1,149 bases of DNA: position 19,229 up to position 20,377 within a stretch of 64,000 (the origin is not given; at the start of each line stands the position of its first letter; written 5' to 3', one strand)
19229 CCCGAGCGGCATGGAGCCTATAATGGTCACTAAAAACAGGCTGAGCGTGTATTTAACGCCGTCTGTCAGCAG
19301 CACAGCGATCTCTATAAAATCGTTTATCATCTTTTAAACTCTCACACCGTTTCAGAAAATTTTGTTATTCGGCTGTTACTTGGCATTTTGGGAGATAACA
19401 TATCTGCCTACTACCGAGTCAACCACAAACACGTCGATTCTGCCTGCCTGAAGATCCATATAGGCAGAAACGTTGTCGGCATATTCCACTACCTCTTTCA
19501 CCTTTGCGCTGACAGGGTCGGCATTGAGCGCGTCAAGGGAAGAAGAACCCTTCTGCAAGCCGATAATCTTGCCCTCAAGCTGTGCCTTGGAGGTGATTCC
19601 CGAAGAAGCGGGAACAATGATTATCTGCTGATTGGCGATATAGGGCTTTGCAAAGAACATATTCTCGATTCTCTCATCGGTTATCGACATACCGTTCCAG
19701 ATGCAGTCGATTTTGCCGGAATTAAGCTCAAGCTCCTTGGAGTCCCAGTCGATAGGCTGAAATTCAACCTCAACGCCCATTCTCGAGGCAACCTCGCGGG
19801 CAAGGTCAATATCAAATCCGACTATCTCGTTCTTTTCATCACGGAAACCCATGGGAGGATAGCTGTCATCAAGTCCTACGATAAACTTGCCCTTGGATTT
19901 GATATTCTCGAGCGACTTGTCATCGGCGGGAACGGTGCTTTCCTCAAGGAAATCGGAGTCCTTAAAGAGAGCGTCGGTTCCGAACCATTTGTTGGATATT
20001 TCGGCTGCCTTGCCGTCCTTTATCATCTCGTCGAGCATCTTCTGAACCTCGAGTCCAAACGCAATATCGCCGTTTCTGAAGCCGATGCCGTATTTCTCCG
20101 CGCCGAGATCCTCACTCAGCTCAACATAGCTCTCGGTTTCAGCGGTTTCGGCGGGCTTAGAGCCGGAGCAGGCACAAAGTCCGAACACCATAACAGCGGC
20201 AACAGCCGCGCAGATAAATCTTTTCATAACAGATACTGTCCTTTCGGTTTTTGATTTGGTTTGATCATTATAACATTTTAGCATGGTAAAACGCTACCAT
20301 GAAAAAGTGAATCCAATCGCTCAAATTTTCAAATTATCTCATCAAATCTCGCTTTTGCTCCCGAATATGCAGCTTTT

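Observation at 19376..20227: Naturally circularly permuted family-3 solute-binding protein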

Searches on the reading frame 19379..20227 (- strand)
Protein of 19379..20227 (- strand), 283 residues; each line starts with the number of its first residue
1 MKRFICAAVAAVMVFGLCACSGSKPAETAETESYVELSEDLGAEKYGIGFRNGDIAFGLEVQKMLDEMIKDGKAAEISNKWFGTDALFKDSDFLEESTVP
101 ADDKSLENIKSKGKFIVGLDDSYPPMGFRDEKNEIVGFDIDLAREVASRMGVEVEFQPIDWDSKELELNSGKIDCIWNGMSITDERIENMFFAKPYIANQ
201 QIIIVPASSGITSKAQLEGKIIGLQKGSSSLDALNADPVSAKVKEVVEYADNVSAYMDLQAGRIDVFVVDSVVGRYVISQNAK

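Call 3: search_protein_families(library=pfam, proteins=[window:19379-20227:-], max_evalue=1)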
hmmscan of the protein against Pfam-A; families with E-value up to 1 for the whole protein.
seq(283 aa): 4 families
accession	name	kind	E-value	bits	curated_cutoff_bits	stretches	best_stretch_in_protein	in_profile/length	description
PF00497.25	SBP_bac_3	-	4.6e-39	133.6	26.4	2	116-228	2-102/132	Bacterial extracellular solute-binding proteins, family 3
PF10613.14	Lig_chan-Glu_bd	-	0.0059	17.1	30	1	134-205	41-111/115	Ligated ion channel L-glutamate- and glycine-binding site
PF12974.12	Phosphonate-bd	-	0.036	13.9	27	1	142-226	19-112/242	ABC transporter, phosphonate, periplasmic substrate-binding protein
PF09084.16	NMT1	-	0.084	13.2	20.5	1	198-267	72-144/216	NMT1/THI5 like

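Call 4: search_solved_structures(query=window:19379-20227:-, show_alignments=3)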
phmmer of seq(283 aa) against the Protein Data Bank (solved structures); distinct sequences matched with E-value up to 0.001: 102 (the best 60 are shown).
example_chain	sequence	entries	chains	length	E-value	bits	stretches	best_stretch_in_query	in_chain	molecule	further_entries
3hv1_A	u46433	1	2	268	3.6e-47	164.2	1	112-280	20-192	Polar amino acid ABC uptake transporter substrate binding protein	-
4ohn_A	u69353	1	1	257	9.9e-44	152.9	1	110-279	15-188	ABC transporter substrate-binding protein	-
4zv1_A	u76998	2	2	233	5.5e-40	140.6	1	112-281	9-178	AncQR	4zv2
6det_A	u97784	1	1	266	6.7e-36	127.2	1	101-279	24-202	Tv2483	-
6h30_A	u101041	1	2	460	4.5e-35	124.5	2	111-282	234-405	Glutamine ABC transporter permease and substrate binding protein protein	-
3vv5_A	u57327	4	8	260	1.4e-30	109.9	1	104-280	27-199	Amino acid ABC transporter, binding protein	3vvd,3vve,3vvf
6svf_A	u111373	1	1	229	3.6e-30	108.5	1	106-281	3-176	Amino acid ABC transporter, periplasmic amino acid-binding protein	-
4prs_A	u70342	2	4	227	3.3e-28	102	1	106-281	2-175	ABC-type transporter, periplasmic subunit family 3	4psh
5t0w_A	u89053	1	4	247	3.7e-28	101.9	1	105-281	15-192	AncCDT-1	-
5tuj_C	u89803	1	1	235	4.2e-28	101.7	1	105-281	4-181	Ancestral protein CDT-Anc1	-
6ggv_A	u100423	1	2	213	1.1e-27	100.3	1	106-281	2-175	Amino acid ABC transporter, periplasmic amino acid-binding protein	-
6ggp_A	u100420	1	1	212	1.1e-27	100.3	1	106-281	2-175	Amino acid ABC transporter, periplasmic amino acid-binding protein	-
6q3u_A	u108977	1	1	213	7.5e-27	97.6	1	106-281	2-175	Amino acid ABC transporter, periplasmic amino acid-binding protein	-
2pvu_A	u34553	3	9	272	5.8e-26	94.7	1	110-281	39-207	ArtJ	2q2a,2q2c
4ymx_A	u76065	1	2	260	8.4e-24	87.6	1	105-277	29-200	ABC-type amino acid transport system, periplasmic component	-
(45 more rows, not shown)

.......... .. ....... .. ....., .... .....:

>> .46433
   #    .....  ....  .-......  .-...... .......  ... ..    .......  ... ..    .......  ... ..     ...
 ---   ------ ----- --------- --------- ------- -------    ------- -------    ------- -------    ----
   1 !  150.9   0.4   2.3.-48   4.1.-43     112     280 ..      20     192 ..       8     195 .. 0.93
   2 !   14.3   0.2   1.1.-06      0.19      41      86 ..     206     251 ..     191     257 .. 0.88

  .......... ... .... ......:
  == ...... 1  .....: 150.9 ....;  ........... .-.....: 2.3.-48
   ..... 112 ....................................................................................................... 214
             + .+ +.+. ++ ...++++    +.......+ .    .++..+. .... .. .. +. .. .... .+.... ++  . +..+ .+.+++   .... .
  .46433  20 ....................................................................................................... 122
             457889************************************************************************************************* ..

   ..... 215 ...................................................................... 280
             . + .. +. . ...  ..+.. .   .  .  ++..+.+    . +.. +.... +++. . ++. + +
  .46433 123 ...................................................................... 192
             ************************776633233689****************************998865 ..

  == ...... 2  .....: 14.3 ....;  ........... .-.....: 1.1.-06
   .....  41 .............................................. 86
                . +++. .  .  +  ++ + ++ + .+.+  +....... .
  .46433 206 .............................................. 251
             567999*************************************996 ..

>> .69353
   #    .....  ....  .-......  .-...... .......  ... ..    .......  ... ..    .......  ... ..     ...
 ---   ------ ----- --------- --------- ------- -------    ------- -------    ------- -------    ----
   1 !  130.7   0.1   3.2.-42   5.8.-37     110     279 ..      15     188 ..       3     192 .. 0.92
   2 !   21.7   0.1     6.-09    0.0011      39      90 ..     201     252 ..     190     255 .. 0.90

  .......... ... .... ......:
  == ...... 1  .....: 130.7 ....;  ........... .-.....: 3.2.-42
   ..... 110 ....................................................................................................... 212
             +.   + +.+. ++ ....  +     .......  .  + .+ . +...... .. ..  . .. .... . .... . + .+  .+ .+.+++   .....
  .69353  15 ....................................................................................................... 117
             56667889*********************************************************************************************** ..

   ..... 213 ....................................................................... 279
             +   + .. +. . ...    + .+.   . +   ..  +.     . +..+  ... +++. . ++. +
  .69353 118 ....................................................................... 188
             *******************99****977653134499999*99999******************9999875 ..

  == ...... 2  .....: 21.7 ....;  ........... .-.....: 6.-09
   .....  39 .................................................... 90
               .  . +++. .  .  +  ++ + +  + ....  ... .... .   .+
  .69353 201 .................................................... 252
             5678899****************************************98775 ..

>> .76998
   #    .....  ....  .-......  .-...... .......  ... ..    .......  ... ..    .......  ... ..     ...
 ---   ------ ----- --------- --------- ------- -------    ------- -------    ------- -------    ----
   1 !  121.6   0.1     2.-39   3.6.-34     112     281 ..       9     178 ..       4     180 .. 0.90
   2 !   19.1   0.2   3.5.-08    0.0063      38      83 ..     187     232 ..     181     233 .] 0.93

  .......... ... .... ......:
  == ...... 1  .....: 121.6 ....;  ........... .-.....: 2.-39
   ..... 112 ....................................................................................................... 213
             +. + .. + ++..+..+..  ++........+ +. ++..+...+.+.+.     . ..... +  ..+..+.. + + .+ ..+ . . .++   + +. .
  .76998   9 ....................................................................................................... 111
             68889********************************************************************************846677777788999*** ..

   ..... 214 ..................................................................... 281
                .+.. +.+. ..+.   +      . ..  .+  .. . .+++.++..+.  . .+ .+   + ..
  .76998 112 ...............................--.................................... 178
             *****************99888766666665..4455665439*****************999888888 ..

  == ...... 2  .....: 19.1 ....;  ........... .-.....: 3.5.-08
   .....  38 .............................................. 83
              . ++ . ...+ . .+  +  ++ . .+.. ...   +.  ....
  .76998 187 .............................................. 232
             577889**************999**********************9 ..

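Call 5: find_homologous_proteins(query=window:19379-20227:-, max_evalue=1e-10)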
Query seq(283 aa) (283 aa): 6852 proteins with E <= 1e-10 among 8000 candidates; the best 120 are listed.
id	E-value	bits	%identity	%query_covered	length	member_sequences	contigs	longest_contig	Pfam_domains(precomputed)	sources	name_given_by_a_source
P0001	1.4e-179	613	99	100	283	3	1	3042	PF00497.26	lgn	-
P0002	1.3e-171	587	94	100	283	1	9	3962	PF00497.26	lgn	-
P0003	5.2e-158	542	87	100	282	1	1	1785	PF00497.26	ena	-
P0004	7.4e-156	535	85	100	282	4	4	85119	PF00497.26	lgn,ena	-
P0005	1.2e-153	528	85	100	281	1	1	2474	PF00497.26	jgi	-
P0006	1.3e-146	505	82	100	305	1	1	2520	PF00497.26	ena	-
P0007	1.3e-146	505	81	100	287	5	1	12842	PF00497.26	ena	-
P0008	1.4e-145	502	81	100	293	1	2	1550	PF00497.26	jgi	-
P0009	2.0e-145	501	81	100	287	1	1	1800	PF00497.26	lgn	-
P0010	4.3e-145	500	78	100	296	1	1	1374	PF00497.26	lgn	-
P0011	4.2e-144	497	80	100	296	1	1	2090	PF00497.26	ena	-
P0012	3.3e-143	494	79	100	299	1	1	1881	PF00497.26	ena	-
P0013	3.6e-143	494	79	100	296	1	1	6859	PF00497.26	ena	-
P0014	4.2e-143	494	79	100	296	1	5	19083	PF00497.26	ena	-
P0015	6.8e-143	493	75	100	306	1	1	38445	PF00497.26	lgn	-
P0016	1.2e-142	492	77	100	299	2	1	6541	PF00497.26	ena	-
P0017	5.6e-142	490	85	90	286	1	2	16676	PF00497.26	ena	-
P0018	8.4e-142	489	77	100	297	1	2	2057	PF00497.26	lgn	-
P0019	9.5e-142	489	76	100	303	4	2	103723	PF00497.26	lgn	-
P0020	2.1e-141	488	76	100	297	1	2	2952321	PF00497.26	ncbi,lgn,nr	ncbi:transporter substrate-binding domain-containing protein [Oscillospiraceae bacterium LTW-04]|nr:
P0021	9.2e-141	486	75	100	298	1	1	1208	PF00497.26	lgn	-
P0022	9.3e-141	486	86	90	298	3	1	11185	PF00497.26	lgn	-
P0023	3.2e-140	484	76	100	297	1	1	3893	PF00497.26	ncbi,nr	ncbi:MAG TPA: transporter substrate-binding domain-containing protein [Clostridia bacterium]|nr:tran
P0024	3.9e-140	484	85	90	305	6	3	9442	PF00497.26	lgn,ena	-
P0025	4.2e-140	484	86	89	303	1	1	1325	PF00497.26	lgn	-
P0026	1.2e-139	482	74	100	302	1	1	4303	PF00497.26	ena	-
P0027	2.8e-139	481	85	89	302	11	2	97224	PF00497.26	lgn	-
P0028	3.2e-139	481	75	100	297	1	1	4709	PF00497.26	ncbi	ncbi:Membrane-bound lytic murein transglycosylase F [anaerobic digester metagenome]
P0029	5.4e-139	480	75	100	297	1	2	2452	PF00497.26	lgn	-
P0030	6.2e-139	480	75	100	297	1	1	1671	PF00497.26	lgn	-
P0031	6.3e-139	480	77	98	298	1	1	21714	PF00497.26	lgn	-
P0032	2.1e-137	475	83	93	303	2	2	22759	PF00497.26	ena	-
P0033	8.8e-134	463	84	89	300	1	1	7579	PF00497.26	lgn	-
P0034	1.7e-133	462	81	92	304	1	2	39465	PF00497.26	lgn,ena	-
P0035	2.2e-133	462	83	88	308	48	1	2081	PF00497.26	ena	-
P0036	2.2e-132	458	80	92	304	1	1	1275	PF00497.26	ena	-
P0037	2.6e-131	455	73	100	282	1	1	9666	PF00497.26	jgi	jgi:ABC-type amino acid transport substrate-binding protein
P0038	8.0e-129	447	71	99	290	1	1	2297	PF00497.26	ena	-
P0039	2.4e-127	442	83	84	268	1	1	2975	PF00497.26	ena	-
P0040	5.1e-125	434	67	100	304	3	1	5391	PF00497.26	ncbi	ncbi:MAG: transporter substrate-binding domain-containing protein [Oscillospiraceae bacterium]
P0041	5.7e-125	434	71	100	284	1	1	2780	PF00497.26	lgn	-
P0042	2.4e-123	429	67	99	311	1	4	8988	PF00497.26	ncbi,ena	-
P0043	1.2e-122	427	68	99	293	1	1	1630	PF00497.26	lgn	-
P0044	1.4e-122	426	68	98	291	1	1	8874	PF00497.26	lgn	-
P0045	8.4e-121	420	72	92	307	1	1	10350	PF00497.26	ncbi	-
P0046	1.4e-119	416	84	79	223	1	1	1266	PF00497.26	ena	-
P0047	1.6e-117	410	67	99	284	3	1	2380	PF00497.26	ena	-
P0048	1.3e-114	400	66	96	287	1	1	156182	PF00497.26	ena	-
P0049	1.3e-113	397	64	99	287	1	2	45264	PF00497.26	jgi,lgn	jgi:ABC-type amino acid transport substrate-binding protein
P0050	2.8e-113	396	67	97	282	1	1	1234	PF00497.26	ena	-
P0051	5.5e-113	395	65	99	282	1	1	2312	PF00497.26,PF09084.17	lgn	-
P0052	3.4e-112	392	67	96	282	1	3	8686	PF00497.26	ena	-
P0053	8.3e-112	391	65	97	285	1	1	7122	PF00497.26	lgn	-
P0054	1.6e-111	390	62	100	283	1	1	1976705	PF00497.26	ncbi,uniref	ncbi:transporter substrate-binding domain-containing protein [Anaerolentibacter hominis]|uniref:tran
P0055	1.8e-111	390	66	97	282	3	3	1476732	PF00497.26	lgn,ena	-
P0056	2.0e-111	390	66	97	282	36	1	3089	PF00497.26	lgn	-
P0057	9.1e-111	388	64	97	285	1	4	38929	PF00497.26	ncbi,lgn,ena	-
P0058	1.0e-110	387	71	88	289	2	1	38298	PF00497.26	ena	-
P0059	2.6e-110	386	66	88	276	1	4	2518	PF00497.26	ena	-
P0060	2.9e-110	386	61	100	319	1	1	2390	PF00497.26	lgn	-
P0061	3.9e-110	385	62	99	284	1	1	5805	PF00497.26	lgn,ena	-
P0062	5.3e-110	385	66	94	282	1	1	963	PF00497.26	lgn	-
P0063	6.3e-110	385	63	99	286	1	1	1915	PF00497.26,PF09084.17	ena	-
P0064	6.4e-110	385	66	88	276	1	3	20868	PF00497.26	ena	-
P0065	6.6e-110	385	64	97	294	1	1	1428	PF00497.26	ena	-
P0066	1.2e-109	384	62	99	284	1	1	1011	PF00497.26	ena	-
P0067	1.2e-109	384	63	99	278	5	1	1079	PF00497.26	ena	-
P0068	2.1e-109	383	62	99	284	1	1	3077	PF00497.26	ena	-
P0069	2.5e-109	383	64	97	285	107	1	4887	PF00497.26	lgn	-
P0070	2.5e-109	383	68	89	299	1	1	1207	PF00497.26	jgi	jgi:ABC-type amino acid transport substrate-binding protein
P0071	3.6e-109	382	64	99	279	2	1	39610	PF00497.26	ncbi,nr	ncbi:MAG: transporter substrate-binding domain-containing protein [Clostridiales bacterium]|nr:trans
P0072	4.4e-109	382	62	99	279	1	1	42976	PF00497.26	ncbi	-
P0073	5.2e-109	382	62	99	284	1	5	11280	PF00497.26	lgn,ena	-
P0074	6.6e-109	381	63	99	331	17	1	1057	PF00497.26,PF09084.17,PF12974.13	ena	-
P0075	7.2e-109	381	64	97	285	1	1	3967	PF00497.26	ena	-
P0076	7.4e-109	381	64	96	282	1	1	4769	PF00497.26,PF09084.17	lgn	-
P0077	7.5e-109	381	66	94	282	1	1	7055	PF00497.26,PF09084.17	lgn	-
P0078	8.2e-109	381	63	97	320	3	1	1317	PF00497.26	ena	-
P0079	8.5e-109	381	63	94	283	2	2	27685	PF00497.26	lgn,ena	-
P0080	1.3e-108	380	67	90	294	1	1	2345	PF00497.26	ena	-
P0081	1.4e-108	380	61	99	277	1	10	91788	PF00497.26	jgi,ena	-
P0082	1.5e-108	380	61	99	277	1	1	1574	PF00497.26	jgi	-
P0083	3.0e-108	379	64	94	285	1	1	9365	PF00497.26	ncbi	-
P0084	4.5e-108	379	64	97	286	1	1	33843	PF00497.26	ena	-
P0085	6.0e-108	378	63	97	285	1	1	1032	PF00497.26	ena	-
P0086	7.4e-108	378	63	94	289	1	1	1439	PF00497.26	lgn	-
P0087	8.4e-108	378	61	99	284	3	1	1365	PF00497.26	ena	-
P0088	9.1e-108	378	61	99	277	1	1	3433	PF00497.26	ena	-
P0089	1.0e-107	378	62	99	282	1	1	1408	PF00497.26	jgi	-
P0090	1.1e-107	377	63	99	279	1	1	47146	PF00497.26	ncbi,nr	ncbi:MAG: transporter substrate-binding domain-containing protein [Eubacteriales bacterium]|nr:trans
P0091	1.2e-107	377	63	99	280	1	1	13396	PF00497.26,PF09084.17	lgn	-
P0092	1.3e-107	377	65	89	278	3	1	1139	PF00497.26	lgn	-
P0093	4.5e-107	375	62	99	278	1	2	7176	PF00497.26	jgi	-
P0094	9.6e-107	374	62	98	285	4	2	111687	PF00497.26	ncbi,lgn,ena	-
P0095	1.1e-106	374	61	98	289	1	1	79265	PF00497.26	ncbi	-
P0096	1.1e-106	374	62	99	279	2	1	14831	PF00497.26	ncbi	-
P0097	1.3e-106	374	61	99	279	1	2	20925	PF00497.26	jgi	-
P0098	1.4e-106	374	63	91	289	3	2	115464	PF00497.26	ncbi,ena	-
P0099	2.1e-106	373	58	99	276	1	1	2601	PF00497.26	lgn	-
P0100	2.3e-106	373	61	99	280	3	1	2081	PF00497.26,PF10613.15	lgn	-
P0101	2.5e-106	373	62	99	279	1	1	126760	PF00497.26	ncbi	-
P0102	3.1e-106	373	64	89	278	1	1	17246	PF00497.26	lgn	-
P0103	3.4e-106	373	61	99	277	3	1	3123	PF00497.26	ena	-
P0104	5.6e-106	372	60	100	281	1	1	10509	PF00497.26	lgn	-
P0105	6.8e-106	372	65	88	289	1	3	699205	PF00497.26,PF09084.17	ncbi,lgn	-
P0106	7.2e-106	371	60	99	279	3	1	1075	PF00497.26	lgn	-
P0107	1.1e-105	371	65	88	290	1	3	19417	PF00497.26,PF09084.17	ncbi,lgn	-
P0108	1.1e-105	371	63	90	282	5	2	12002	PF00497.26,PF09084.17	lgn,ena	-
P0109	1.2e-105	371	63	90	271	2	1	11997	PF00497.26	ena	-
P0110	1.4e-105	371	60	99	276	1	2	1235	PF00497.26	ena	-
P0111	2.3e-105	370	65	87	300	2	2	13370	PF00497.26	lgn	-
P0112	2.9e-105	370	64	90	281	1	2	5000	PF00497.26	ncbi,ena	-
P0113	5.0e-105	369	62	96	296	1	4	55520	PF00497.26,PF12974.13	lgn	-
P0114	7.2e-105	368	61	98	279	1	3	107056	PF00497.26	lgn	-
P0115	9.3e-105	368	59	99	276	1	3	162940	PF00497.26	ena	-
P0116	1.1e-104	368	59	99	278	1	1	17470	PF00497.26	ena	-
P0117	1.9e-104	367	62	93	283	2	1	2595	PF00497.26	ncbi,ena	-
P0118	2.1e-104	367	59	99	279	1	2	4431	PF00497.26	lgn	-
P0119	3.0e-104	366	60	99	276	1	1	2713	PF00497.26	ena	-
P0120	3.5e-104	366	66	89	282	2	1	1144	PF00497.26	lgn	-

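Call 16: search_protein_families(library=ncbifam, proteins=[window:19379-20227:-], max_evalue=0.001)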
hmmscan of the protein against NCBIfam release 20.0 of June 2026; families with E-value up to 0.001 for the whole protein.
window:19379-20227:- (283 aa): 15 families
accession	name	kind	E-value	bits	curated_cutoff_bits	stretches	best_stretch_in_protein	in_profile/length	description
TIGR01096.1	3A0103s03R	subfamily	1.1e-45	156.1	256.35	2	108-281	20-191/250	lysine/arginine/ornithine ABC transporter substrate-binding protein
NF008426.0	PRK11260.1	equivalog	1.4e-39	136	312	2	100-274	28-201/266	cystine ABC transporter substrate-binding protein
NF007029.0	PRK09495.1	equivalog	6.9e-30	104.6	303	2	112-279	24-188/248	glutamine ABC transporter substrate-binding protein GlnH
NF011586.0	PRK15010.1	equivalog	3.2e-25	89.2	440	1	117-273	30-186/260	lysine/arginine/ornithine ABC transporter substrate-binding protein ArgT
NF041764.1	ArtI_Ecoli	equivalog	4.3e-25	88.5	522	1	119-276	27-181/243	arginine ABC transporter substrate-binding protein ArtI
NF041765.1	ArtJ_Ecoli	equivalog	8e-25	87.8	510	1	114-274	22-178/243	arginine ABC transporter substrate-binding protein ArtJ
NF011583.0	PRK15007.1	subfamily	1.9e-23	83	358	1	120-281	28-185/243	arginine ABC transporter substrate-binding protein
NF011965.0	PRK15437.1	equivalog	1.7e-21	77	459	1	115-273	28-186/260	histidine ABC transporter substrate-binding protein HisJ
NF008885.0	PRK11917.1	equivalog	1.2e-18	67.6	373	1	100-273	25-204/259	bifunctional adhesin/ABC transporter aspartate/glutamate-binding protein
NF052427.1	StpK7MSMEG_1200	equivalog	1e-13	50.6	900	1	106-278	355-531/601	serine/threonine protein kinase StpK7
NF008112.0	PRK10859.1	equivalog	3.9e-12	45.4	354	1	100-271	30-203/483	membrane-bound lytic murein transglycosylase MltF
TIGR02995.1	ectoine_ehuB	equivalog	5.8e-08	32.3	190.9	1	100-270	20-193/275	ectoine/hydroxyectoine ABC transporter substrate-binding protein EhuB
NF008063.0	PRK10797.1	subfamily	8.6e-07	28.4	375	1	96-271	23-206/302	glutamate/aspartate ABC transporter substrate-binding protein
TIGR04262.1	orph_peri_GRRM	subfamily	8.7e-07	28.5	190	1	122-272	10-161/257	extracellular substrate binding-like orphan protein GrrP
NF008588.0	PRK11553.1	subfamily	0.0007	18.6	299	1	195-234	105-144/319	aliphatic sulfonate ABC transporter substrate-binding protein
